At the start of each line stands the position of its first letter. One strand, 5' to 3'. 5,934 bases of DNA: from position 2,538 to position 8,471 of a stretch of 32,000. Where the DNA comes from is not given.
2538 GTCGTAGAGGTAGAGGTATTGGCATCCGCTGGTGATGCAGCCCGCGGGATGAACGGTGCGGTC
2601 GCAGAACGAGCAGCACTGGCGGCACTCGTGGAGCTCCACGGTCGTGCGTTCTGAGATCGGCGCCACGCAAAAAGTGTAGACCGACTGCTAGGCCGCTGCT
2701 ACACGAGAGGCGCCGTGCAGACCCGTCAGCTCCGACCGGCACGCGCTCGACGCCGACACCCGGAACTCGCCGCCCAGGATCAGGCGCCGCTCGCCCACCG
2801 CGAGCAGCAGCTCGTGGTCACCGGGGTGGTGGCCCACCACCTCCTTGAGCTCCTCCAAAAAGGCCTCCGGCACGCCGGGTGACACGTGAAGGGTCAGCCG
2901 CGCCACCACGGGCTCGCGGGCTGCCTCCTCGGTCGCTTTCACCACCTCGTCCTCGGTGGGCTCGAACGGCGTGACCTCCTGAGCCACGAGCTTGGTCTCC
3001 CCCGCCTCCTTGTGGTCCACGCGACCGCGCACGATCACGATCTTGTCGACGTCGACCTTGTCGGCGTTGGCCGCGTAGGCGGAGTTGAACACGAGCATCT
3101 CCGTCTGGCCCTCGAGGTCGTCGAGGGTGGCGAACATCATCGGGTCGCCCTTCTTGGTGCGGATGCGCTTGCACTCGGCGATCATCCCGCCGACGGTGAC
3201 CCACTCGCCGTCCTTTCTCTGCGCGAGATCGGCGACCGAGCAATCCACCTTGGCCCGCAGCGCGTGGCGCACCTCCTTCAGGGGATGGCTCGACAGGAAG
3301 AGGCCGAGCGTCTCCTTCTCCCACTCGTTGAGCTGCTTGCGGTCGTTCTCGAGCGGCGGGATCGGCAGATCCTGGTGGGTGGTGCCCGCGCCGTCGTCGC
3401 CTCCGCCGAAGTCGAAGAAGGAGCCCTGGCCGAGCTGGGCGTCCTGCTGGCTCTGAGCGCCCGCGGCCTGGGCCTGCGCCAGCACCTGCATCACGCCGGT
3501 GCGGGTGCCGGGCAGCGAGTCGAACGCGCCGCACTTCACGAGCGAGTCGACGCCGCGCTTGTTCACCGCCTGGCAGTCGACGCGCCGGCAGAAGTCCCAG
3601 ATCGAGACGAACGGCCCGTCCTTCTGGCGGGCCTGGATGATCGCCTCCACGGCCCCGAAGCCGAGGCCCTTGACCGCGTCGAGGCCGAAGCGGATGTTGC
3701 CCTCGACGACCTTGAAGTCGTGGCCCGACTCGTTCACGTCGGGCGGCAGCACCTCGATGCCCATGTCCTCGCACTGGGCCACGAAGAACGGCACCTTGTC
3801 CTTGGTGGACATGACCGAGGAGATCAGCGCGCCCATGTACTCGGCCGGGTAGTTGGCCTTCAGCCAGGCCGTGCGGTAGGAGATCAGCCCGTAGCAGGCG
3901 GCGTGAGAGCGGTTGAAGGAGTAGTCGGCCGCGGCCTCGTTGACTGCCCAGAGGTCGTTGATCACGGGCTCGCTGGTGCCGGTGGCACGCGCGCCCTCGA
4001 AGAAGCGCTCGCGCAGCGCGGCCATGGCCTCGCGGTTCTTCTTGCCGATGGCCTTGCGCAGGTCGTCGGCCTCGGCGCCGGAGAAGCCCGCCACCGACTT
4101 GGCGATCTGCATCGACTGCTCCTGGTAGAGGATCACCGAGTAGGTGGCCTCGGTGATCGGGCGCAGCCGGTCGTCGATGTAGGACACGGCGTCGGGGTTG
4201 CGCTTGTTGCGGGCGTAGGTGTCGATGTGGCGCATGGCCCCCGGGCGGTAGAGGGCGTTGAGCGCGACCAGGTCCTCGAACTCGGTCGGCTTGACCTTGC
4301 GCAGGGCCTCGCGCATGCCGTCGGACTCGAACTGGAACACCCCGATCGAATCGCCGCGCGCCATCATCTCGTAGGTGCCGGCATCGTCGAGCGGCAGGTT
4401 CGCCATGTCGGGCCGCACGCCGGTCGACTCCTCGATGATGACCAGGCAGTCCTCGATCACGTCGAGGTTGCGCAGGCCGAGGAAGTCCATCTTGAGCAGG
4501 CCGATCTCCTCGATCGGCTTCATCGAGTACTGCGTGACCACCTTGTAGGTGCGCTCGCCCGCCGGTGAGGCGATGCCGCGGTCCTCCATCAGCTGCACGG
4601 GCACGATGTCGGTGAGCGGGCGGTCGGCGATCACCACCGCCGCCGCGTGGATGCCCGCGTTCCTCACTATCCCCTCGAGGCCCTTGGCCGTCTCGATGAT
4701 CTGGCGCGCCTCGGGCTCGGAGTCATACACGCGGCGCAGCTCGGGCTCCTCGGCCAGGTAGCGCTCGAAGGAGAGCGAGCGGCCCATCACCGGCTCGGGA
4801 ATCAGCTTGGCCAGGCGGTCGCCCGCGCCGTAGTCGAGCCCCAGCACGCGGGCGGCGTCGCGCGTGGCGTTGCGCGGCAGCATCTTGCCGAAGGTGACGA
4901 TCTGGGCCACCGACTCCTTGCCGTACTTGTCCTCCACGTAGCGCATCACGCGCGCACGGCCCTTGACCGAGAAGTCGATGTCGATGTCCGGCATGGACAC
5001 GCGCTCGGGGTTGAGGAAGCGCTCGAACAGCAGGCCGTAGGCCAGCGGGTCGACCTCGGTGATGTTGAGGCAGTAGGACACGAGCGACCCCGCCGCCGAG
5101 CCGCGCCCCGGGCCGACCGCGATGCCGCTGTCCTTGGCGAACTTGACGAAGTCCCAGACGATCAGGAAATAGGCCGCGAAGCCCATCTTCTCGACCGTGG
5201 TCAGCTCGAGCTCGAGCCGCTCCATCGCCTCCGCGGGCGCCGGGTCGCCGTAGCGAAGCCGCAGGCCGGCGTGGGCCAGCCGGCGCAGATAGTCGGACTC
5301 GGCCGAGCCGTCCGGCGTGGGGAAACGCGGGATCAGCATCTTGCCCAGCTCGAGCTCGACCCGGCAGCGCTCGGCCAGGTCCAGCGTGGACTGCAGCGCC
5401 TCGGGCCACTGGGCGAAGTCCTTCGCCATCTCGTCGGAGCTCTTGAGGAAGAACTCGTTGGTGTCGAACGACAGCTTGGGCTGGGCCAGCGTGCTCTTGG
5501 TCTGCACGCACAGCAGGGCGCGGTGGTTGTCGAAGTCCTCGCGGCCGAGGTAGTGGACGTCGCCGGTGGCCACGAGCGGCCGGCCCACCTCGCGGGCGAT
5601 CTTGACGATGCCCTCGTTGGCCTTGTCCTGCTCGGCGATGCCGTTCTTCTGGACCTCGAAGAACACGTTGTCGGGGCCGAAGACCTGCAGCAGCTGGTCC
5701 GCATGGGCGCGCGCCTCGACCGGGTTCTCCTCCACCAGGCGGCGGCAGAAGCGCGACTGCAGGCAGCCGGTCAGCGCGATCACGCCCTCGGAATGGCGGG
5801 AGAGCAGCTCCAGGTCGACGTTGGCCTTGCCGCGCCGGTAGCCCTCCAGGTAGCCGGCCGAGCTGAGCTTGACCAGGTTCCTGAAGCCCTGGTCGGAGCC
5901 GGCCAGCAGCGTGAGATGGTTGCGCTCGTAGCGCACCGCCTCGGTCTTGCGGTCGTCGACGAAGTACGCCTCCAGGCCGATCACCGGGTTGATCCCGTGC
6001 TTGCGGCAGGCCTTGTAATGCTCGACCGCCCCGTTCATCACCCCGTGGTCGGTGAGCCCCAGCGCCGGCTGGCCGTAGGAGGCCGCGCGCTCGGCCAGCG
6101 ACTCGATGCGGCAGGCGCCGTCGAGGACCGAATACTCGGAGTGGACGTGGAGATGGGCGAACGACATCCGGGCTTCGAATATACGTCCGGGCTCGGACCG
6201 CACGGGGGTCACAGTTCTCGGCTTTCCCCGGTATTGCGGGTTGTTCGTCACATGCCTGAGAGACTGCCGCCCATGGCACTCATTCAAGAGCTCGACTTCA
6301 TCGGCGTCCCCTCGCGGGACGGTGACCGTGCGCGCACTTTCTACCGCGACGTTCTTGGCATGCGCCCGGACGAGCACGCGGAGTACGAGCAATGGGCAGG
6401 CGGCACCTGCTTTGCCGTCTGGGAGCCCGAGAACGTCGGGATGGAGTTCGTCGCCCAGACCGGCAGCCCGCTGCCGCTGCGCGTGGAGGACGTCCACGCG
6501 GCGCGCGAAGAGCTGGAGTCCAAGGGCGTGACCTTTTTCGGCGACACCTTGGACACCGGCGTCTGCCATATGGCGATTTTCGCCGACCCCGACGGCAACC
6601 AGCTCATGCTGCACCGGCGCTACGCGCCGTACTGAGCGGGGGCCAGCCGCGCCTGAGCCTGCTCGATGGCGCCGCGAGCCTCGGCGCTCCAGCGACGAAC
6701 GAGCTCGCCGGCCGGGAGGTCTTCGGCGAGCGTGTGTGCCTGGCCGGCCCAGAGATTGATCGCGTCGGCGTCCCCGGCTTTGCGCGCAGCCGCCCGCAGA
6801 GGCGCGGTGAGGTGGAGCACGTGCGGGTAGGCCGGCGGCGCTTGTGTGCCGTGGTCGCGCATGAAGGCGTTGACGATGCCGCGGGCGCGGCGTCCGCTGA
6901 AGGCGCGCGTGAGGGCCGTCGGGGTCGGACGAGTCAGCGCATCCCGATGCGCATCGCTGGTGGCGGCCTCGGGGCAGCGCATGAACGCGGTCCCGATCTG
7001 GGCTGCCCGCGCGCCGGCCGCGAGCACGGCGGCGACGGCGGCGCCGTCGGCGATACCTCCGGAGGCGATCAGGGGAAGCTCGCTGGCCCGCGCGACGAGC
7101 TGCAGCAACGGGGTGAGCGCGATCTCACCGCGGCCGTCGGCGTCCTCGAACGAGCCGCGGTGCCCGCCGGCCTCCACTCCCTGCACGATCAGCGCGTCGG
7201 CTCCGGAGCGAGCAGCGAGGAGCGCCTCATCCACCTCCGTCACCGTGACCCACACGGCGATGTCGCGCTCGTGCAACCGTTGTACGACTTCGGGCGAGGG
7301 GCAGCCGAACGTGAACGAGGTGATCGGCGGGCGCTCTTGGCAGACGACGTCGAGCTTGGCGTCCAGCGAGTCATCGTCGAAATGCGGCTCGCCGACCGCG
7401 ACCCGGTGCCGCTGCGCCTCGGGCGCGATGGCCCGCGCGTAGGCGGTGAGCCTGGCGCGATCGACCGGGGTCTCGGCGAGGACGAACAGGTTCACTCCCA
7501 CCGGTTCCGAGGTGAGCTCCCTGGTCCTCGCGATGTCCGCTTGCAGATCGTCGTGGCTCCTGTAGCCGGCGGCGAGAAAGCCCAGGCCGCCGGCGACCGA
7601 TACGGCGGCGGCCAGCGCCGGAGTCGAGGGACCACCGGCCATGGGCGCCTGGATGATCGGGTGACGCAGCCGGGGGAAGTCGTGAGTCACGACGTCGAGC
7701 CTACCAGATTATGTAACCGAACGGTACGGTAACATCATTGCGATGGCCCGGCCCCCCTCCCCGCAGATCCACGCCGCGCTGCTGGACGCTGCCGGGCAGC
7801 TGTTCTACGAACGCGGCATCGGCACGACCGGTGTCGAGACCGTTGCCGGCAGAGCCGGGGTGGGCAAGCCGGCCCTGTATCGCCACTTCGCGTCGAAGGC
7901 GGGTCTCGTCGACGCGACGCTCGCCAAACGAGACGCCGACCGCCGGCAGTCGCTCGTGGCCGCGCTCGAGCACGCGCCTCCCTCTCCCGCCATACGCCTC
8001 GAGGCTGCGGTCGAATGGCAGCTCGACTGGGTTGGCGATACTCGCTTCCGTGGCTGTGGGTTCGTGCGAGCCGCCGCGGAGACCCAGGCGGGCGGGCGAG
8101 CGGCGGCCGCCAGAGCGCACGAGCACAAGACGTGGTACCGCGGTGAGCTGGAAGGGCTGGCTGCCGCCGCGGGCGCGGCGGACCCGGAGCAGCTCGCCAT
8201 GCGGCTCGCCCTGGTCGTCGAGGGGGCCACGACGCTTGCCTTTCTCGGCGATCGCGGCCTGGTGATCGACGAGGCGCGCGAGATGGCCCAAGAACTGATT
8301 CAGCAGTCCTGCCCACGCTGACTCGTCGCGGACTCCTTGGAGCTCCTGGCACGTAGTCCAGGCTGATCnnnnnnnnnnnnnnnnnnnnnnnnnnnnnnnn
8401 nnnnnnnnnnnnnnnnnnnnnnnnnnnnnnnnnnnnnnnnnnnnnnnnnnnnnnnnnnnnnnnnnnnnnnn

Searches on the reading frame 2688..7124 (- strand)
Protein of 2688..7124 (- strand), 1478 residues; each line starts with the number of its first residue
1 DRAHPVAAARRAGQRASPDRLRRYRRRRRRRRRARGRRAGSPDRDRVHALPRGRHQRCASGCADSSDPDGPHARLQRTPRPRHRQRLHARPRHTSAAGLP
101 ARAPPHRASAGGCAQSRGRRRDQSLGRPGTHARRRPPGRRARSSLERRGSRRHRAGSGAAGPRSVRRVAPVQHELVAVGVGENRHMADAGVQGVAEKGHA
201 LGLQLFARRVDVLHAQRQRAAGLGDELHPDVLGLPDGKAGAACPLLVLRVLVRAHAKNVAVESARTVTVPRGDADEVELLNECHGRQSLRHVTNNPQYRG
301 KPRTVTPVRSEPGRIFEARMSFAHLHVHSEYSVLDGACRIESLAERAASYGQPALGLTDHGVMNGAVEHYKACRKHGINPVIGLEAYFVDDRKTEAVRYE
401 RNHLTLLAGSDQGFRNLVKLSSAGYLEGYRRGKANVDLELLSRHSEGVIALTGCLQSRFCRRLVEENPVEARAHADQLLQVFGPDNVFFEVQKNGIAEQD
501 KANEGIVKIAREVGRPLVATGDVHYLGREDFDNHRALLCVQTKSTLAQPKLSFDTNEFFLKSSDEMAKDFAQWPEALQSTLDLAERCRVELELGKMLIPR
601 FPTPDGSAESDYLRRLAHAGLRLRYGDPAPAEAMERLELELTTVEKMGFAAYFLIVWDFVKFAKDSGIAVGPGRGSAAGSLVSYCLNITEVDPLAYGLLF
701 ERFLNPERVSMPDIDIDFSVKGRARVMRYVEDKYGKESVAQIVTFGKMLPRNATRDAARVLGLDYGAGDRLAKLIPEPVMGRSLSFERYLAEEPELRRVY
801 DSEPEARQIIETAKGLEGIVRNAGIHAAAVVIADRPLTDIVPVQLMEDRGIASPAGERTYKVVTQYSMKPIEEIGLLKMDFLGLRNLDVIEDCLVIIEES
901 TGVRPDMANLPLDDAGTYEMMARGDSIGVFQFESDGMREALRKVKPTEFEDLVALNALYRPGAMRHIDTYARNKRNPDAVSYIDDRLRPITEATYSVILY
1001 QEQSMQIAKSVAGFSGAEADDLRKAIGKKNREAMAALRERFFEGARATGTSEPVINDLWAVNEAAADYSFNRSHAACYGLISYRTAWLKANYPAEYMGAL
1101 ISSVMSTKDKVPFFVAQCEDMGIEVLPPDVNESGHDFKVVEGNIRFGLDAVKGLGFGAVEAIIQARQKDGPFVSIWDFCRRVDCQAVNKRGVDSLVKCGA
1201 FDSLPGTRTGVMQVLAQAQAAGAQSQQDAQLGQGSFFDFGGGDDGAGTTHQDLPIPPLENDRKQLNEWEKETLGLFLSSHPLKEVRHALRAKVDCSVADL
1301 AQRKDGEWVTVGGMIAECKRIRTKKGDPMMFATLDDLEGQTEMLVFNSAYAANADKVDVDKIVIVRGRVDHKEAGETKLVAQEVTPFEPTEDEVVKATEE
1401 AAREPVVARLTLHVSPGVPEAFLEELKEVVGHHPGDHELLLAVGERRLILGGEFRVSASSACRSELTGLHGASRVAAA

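Call 22: search_protein_families(library=pfam, proteins=[window:2688-7124:-], max_evalue=0.01)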
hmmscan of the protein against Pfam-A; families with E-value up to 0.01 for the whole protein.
window:2688-7124:- (1478 aa): 5 families
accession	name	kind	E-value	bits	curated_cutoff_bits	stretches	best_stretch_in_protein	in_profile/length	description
PF07733.18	DNA_pol3_alpha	-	2e-97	326.3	23.9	1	611-883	1-260/260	Bacterial DNA polymerase III alpha NTPase domain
PF17657.6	DNA_pol3_finger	-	6.1e-56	188.8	22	1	886-1048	1-165/166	Bacterial DNA polymerase III alpha subunit finger domain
PF02811.25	PHP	-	5.1e-48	164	26.4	1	324-493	1-163/164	PHP domain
PF14579.12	HHH_6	-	4.5e-31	107.4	25.6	1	1122-1209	1-88/90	Helix-hairpin-helix motif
PF01336.31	tRNA_anti-codon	-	2.2e-11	44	27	1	1309-1386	1-74/75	OB-fold nucleic acid binding domain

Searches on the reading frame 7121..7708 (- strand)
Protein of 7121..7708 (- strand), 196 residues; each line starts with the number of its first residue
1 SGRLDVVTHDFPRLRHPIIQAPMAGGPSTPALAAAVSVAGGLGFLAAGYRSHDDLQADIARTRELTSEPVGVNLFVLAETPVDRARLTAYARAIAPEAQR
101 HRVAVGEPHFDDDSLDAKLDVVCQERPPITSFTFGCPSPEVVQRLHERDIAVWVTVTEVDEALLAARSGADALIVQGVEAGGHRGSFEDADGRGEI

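Call 63: search_protein_families(library=pfam, proteins=[window:7121-7708:-], max_evalue=0.001)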
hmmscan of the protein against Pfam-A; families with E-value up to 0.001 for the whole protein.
window:7121-7708:- (196 aa): 1 family
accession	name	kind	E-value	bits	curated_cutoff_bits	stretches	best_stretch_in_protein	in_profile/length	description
PF03060.21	NMO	-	5.6e-51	174.3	28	1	16-191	11-178/331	Nitronate monooxygenase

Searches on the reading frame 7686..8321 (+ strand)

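Call 63: search_protein_families(library=pfam, proteins=[window:7686-8321:+], max_evalue=0.001)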
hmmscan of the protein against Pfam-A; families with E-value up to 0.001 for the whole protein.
window:7686-8321:+ (211 aa): 1 family
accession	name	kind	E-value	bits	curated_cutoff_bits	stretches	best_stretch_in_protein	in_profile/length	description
PF00440.29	TetR_N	-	2.2e-15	56.6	24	1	32-77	1-46/47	Bacterial regulatory proteins, tetR family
